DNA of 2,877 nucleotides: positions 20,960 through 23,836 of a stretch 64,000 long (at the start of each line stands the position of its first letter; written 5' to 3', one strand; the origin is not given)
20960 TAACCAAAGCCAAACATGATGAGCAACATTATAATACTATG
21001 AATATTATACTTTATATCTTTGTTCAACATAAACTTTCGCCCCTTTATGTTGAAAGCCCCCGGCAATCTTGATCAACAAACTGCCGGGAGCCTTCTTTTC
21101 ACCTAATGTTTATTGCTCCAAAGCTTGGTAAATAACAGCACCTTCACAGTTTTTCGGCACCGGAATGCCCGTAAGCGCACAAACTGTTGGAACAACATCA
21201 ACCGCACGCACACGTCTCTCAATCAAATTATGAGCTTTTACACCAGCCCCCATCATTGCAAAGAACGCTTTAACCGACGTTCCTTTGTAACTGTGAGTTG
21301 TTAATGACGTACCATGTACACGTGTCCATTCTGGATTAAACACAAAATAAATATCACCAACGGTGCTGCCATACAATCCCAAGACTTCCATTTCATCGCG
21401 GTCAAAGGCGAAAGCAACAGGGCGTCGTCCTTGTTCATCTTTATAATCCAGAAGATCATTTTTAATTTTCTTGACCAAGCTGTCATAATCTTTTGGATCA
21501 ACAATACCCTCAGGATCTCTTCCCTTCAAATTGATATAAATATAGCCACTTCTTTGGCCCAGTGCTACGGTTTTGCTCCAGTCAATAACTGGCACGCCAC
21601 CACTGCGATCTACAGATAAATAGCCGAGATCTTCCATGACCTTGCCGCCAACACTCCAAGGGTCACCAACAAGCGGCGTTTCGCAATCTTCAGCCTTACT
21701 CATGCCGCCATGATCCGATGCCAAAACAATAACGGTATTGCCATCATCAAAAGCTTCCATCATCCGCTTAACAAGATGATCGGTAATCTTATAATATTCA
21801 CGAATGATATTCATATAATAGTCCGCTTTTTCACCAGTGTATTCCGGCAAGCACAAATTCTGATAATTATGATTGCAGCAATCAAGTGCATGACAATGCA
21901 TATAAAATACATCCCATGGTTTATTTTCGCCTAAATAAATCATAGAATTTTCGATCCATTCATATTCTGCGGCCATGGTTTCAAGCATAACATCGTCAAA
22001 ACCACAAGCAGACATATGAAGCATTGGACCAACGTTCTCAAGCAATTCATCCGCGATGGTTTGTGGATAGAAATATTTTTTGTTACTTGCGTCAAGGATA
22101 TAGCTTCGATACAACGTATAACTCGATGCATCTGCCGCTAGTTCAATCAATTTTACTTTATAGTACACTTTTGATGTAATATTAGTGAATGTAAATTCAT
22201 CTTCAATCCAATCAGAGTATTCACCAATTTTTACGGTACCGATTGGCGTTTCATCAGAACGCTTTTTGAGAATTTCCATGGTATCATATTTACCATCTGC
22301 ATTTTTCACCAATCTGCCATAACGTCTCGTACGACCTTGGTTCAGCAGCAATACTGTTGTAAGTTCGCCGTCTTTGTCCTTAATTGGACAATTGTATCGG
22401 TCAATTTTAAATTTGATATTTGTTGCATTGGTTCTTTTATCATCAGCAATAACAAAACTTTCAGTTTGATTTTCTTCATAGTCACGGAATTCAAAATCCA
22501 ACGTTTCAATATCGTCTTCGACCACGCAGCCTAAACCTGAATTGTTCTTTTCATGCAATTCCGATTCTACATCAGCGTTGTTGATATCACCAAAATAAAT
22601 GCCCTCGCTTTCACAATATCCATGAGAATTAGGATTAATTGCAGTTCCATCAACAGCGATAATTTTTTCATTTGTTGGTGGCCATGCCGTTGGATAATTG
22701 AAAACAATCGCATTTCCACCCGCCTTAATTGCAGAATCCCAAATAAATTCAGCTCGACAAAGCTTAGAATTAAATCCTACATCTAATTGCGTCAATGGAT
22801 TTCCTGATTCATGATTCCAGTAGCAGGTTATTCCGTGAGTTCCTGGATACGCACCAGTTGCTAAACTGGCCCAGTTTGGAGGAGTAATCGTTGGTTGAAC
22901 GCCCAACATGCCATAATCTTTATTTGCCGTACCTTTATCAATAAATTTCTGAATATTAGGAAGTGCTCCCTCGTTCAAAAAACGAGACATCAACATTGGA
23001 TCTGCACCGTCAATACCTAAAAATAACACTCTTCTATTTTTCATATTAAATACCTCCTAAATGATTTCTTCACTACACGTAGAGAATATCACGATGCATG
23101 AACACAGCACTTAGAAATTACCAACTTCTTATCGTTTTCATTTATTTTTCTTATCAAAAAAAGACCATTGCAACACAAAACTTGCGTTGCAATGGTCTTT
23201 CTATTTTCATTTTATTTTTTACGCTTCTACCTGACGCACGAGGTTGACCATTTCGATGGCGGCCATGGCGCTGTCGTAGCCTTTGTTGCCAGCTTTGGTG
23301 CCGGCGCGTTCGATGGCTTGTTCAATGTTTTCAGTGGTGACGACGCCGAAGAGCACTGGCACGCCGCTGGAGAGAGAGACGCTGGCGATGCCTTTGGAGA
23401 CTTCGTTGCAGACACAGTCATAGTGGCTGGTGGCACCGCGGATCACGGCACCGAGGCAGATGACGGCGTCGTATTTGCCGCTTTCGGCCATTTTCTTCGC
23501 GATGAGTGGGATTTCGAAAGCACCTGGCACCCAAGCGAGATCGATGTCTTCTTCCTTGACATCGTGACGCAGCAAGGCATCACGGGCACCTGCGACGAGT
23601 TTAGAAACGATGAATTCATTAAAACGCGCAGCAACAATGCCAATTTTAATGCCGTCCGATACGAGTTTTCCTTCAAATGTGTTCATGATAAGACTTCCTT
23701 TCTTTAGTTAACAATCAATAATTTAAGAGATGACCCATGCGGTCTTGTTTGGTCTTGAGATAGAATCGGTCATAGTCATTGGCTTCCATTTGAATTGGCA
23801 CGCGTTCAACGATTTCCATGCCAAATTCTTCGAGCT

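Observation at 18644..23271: AT-rich 4.5 kb cargo island bracketed by a direct duplication of the ribH 3' end, with no integrase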

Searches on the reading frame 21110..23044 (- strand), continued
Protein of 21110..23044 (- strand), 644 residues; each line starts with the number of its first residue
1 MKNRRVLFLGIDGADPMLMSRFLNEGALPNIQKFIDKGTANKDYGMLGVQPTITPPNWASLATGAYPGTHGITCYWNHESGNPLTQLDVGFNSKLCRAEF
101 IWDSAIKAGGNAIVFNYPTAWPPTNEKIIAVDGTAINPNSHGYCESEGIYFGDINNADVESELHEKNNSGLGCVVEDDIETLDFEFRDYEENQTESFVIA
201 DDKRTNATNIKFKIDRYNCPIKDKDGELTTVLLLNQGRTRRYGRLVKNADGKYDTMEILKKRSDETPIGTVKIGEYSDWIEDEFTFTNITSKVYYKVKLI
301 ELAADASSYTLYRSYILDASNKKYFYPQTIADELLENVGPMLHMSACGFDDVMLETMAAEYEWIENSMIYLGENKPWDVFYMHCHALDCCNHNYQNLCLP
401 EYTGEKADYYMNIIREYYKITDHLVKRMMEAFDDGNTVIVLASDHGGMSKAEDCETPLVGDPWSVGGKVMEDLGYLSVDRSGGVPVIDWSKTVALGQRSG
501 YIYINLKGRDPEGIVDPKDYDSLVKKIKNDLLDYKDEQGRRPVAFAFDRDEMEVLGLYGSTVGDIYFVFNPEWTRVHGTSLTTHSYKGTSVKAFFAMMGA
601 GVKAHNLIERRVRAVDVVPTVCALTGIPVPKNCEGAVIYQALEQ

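Call 46: find_encoding_contigs(protein=window:21110-23044:-, flank=6000, max_places=10)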
Protein window:21110-23044:- (644 aa): no gene with exactly this product is on record in the collection.
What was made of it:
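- Tried and rejected: Exact-protein look-up of the phosphodiesterase: not on record (call 46).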

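Call 47: find_encoding_contigs(protein=P0132, flank=10000, max_places=4)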
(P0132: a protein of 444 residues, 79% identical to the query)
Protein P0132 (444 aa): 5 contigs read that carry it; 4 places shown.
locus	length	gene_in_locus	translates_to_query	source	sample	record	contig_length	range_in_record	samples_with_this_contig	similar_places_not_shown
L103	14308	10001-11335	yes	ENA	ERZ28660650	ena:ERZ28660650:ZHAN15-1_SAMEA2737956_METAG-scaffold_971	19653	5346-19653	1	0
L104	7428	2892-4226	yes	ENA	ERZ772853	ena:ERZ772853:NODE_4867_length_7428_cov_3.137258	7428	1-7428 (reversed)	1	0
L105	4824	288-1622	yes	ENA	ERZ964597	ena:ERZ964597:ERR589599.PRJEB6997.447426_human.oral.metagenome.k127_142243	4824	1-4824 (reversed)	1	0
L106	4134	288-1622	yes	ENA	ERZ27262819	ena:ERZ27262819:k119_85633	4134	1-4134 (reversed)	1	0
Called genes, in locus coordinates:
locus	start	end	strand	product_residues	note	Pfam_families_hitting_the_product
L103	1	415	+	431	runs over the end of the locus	PF01595:CNNM, PF00571:CBS (faint), PF03471:CorC_HlyC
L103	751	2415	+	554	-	PF02652:Lactate_perm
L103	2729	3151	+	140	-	-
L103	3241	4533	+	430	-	PF07833:Cu_amine_oxidN1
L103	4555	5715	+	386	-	-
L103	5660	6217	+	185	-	-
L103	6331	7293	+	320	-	-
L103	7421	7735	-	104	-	-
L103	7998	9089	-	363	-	PF13303:PTS_EIIC_2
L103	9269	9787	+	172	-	PF08279:HTH_11, PF21476:PF0610-like_N (weak), PF02829:3H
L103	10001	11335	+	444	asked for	PF01663:Phosphodiest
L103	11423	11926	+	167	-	-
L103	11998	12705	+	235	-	PF13545:HTH_Crp_2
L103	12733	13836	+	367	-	PF03358:FMN_red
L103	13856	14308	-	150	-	?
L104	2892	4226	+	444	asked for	PF01663:Phosphodiest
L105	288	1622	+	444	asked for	PF01663:Phosphodiest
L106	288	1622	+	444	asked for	PF01663:Phosphodiest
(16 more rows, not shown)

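Call 48: find_encoding_contigs(protein=P0122, flank=10000, max_places=4)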
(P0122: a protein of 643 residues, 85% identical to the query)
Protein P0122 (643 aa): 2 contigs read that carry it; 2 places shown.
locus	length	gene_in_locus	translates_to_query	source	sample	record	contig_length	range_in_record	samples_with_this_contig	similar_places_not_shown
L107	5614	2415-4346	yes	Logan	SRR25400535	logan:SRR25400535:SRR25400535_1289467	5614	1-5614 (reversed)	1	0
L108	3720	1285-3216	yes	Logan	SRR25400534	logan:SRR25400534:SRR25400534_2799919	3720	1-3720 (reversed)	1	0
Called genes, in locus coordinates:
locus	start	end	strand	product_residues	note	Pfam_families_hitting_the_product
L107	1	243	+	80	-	?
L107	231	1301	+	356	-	PF02653:BPD_transp_2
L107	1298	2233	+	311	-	PF02653:BPD_transp_2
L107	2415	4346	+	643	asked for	PF01663:Phosphodiest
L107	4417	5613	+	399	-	?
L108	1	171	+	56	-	?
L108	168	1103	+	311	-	PF02653:BPD_transp_2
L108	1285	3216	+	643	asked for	PF01663:Phosphodiest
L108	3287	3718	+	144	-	?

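Call 54: search_protein_families(library=ncbifam, proteins=[window:21110-23044:-], max_evalue=0.001)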
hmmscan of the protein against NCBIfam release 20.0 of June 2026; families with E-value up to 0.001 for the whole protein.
window:21110-23044:- (644 aa): 2 families
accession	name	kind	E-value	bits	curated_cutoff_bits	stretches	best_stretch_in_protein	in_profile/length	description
TIGR02335.1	hydr_PhnA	equivalog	7.5e-09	35.2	407.55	1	3-109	12-113/408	phosphonoacetate hydrolase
NF042991.1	alk_phos_PafA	equivalog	7.3e-07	28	650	0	561-642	473-553/554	alkaline phosphatase PafA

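Call 62: search_solved_structures(query=window:21110-23044:-, max_evalue=0.01)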
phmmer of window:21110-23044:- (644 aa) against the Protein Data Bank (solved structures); distinct sequences matched with E-value up to 0.01: 31.
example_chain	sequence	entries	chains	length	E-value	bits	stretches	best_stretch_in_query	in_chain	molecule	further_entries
3szy_A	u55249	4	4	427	9.4e-05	24.1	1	9-114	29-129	phosphonoacetate hydrolase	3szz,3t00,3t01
3t02_A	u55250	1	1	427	0.00046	21.9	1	9-114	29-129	phosphonoacetate hydrolase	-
4zg7_A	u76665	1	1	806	0.0011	20.6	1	11-121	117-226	Ectonucleotide pyrophosphatase/phosphodiesterase family member 2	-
6w35_A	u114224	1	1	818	0.0012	20.5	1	11-121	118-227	Ectonucleotide pyrophosphatase/phosphodiesterase 2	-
4zg6_A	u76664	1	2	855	0.0012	20.4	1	11-121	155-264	Ectonucleotide pyrophosphatase/phosphodiesterase family member 2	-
5kxa_A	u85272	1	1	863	0.0012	20.4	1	11-121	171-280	Ectonucleotide pyrophosphatase/phosphodiesterase family member 2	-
4zg9_A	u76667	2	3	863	0.0012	20.4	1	11-121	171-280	Ectonucleotide pyrophosphatase/phosphodiesterase family member 2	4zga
5m7m_A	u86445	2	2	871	0.0013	20.4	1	11-121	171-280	Ectonucleotide pyrophosphatase/phosphodiesterase family member 2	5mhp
8c3o_A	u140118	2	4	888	0.0013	20.4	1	11-121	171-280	Ectonucleotide pyrophosphatase/phosphodiesterase family member 2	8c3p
5ohi_A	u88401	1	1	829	0.0016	20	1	11-122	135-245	Ectonucleotide pyrophosphatase/phosphodiesterase family member 2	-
6y5m_A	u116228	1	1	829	0.0016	20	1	11-122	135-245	Ectonucleotide pyrophosphatase/phosphodiesterase family member 2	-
3nkm_A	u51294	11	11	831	0.0016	20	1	11-122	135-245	Ectonucleotide pyrophosphatase/phosphodiesterase family member 2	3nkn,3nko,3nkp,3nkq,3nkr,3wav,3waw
6leh_A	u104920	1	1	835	0.0016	20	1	11-122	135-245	Ectonucleotide pyrophosphatase/phosphodiesterase family member 2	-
7mfh_A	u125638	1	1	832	0.0017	20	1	11-122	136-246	Ectonucleotide pyrophosphatase/phosphodiesterase family member 2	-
5lia_A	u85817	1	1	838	0.0017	20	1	11-122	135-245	Ectonucleotide pyrophosphatase/phosphodiesterase family member 2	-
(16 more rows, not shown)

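Call 63: search_protein_families(library=pfam, proteins=[L092:3684-5015:-, L092:5107-5667:-], max_evalue=0.00001)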
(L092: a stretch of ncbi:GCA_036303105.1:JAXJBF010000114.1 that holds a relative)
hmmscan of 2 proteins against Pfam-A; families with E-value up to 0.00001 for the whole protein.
L092:3684-5015:- (443 aa): 1 family
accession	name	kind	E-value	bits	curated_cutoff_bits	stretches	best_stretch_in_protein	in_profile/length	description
PF01554.23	MatE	-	1.1e-46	158.9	24.9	2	22-182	1-160/161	MatE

L092:5107-5667:- (186 aa): 1 family
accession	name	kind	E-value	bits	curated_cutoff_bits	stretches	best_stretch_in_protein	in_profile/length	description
PF00440.29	TetR_N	-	1.3e-18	66.9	24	1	14-59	1-46/47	Bacterial regulatory proteins, tetR family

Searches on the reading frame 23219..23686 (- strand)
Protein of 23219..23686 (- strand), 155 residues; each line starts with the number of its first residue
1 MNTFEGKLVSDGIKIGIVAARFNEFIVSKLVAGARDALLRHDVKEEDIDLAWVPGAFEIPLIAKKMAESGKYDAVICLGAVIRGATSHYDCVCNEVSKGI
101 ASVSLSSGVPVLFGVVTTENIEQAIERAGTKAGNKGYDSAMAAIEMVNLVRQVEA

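Call 7: search_protein_families(library=pfam, proteins=[window:23219-23686:-])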
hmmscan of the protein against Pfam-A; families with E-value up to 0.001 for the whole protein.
window:23219-23686:- (155 aa): 1 family
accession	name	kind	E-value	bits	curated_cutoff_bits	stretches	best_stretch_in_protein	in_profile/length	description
PF00885.24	DMRL_synthase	-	6.8e-62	207.9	26.7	1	13-150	2-138/139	6,7-dimethyl-8-ribityllumazine synthase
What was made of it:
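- Checked: The copy at 23218-23264 is the true end of a 155-aa DMRL synthase (call 7).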

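Call 10: find_encoding_contigs(protein=window:23219-23686:-, flank=10000, max_places=10)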
Protein window:23219-23686:- (155 aa): 3 contigs read that carry it; 2 places shown.
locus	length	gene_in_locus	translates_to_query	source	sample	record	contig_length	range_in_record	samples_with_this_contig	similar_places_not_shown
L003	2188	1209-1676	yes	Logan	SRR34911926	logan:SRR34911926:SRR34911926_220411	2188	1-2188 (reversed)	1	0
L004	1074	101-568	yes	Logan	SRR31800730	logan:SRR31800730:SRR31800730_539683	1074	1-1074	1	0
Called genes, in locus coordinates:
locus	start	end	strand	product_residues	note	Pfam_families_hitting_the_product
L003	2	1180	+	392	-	?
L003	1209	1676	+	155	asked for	PF00885:DMRL_synthase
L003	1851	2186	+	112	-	?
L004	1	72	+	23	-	?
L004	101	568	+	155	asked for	PF00885:DMRL_synthase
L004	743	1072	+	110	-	?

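Call 11: find_related_loci(query=window:23219-23686:-, collection=genome_contigs, flank=10000)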
Query window:23219-23686:- (155 aa) in genome_contigs; peptide patterns used: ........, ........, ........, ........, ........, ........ (x = any residue, [..] = any of these).
600 stretches matched a pattern (row limit reached: there are more); 589 encode a relative of the query (tblastn E <= 1e-3); the best 80 are kept; 80 distinct loci.
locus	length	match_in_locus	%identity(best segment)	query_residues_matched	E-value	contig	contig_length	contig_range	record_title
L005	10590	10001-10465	86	1-155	3e-89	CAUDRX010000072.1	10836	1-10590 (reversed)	MAG TPA_asm: uncultured Peptococcaceae bacterium isolate SRR18940290_bin.51_MetaWRAP_v1.3_MAG genome assembly, contig: E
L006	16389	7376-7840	83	1-155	1e-85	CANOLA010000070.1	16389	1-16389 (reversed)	MAG TPA_asm: uncultured Lachnospiraceae bacterium isolate SRR13921780_bin.6_metawrap_v1.3_MAG genome assembly, contig: N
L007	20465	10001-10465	83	1-155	4e-85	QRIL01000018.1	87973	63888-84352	Ruminococcus sp. AM22-13 AM22-13.Scaf18, whole genome shotgun sequence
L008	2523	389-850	82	1-154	3e-87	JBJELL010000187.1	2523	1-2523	MAG: Lachnospiraceae bacterium isolate LOHA11_bin.032 NODE_31618_length_2523_cov_6.121961, whole genome shotgun sequence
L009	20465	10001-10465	81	1-155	5e-85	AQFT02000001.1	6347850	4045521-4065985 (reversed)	Eubacterium plexicaudatum ASF492 C823_01, whole genome shotgun sequence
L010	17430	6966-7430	82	1-155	5e-85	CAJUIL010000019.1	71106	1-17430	MAG TPA_asm: uncultured Eubacterium sp. isolate MGBC139981 genome assembly, contig: MGBC139981.19, whole genome shotgun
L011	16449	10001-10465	81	1-155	7e-85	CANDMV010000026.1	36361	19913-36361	MAG TPA_asm: uncultured Eubacterium sp. isolate ERR6760086_bin.13_metawrap_v1.3_MAG genome assembly, contig: ERZ12802843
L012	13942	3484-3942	82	1-153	2e-84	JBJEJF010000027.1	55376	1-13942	MAG: Wujia sp. isolate PUUB57_bin.003 NODE_207_length_55376_cov_10.576056, whole genome shotgun sequence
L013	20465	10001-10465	80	1-155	3e-84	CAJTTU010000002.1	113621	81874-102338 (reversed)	MAG TPA_asm: uncultured Lachnospiraceae bacterium isolate MGBC113244 genome assembly, contig: MGBC113244.2, whole genome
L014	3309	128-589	82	1-154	8e-85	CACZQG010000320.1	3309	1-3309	MAG: uncultured Ruminococcus sp. isolate RUG12849 genome assembly, contig: RUG12849_asm_320, whole genome shotgun sequen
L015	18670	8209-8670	81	1-154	7e-84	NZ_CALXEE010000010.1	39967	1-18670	MAG: uncultured Intestinimonas sp. isolate BRZ_AV__bin35 BRZ_AV__NODE_736_length_39967_cov_47.013312, whole genome shotg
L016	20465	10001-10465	79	1-155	7e-84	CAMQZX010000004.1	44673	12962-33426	MAG TPA_asm: uncultured Lachnospiraceae bacterium isolate ERR5647218_bin.4_metawrap_v1.3_MAG genome assembly, contig: NO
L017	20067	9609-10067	82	1-153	2e-83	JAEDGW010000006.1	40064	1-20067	MAG: Coprococcus sp. isolate MAG120 NODE_596_length_40064_cov_9.107001, whole genome shotgun sequence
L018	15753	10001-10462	81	1-154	2e-83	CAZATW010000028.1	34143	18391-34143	MAG TPA_asm: uncultured Coprococcus sp. isolate SRP222994_co1_316 genome assembly, contig: NODE_2304_length_34143_cov_25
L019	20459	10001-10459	82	1-153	1e-83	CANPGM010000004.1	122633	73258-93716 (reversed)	MAG TPA_asm: uncultured Roseburia sp. isolate SRR15730558_bin.5_metawrap_v1.3_MAG genome assembly, contig: NODE.138_leng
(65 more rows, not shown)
